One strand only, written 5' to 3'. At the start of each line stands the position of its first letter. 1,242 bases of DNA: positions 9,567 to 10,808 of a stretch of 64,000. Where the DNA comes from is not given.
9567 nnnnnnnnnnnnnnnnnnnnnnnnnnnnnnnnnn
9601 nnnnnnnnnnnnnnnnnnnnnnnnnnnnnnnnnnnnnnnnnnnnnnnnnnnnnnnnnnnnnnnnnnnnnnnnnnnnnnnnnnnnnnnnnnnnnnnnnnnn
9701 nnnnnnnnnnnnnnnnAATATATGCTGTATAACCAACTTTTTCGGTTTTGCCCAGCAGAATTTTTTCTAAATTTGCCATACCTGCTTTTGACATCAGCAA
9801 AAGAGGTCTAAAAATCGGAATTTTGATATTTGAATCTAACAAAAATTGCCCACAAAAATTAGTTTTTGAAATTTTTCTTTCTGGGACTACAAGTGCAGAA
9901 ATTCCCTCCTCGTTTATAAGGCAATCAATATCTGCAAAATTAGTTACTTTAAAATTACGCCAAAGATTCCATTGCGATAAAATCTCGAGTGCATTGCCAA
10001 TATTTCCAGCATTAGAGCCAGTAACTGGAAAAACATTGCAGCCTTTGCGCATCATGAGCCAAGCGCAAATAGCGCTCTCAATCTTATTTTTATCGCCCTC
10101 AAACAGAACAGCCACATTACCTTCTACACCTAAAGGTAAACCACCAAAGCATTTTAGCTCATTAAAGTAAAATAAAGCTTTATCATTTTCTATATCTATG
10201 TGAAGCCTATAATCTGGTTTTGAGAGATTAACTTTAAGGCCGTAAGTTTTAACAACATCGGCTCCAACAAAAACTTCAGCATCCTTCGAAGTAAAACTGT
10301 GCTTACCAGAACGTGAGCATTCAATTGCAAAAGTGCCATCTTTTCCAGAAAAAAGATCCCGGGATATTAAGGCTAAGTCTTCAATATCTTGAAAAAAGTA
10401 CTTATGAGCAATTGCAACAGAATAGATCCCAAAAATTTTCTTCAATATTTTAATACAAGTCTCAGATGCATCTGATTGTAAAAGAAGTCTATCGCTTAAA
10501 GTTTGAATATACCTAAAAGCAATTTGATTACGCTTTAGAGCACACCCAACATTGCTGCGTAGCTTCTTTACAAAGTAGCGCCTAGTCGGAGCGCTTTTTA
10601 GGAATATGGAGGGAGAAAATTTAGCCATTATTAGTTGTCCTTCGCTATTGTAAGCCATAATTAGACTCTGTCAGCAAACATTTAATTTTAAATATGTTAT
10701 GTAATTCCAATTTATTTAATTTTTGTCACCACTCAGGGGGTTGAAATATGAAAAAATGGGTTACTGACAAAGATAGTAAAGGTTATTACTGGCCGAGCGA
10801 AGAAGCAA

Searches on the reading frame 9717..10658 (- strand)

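Call 32: search_protein_families(library=pfam, proteins=[window:9717-10658:-], max_evalue=0.01)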
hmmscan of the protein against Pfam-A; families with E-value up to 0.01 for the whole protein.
window:9717-10658:- (314 aa): 3 families
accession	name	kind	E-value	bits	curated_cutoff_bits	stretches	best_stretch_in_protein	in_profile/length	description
PF02926.22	THUMP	-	1.5e-12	48.2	20.6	1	91-164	6-82/84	THUMP domain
PF22025.1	ThiI_fer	-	1.3e-07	32.4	25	1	18-81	9-71/72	ThiI ferredoxin-like domain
PF02568.20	ThiI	-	0.0016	18.5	20.5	0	178-216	2-37/197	Thiamine biosynthesis protein (ThiI)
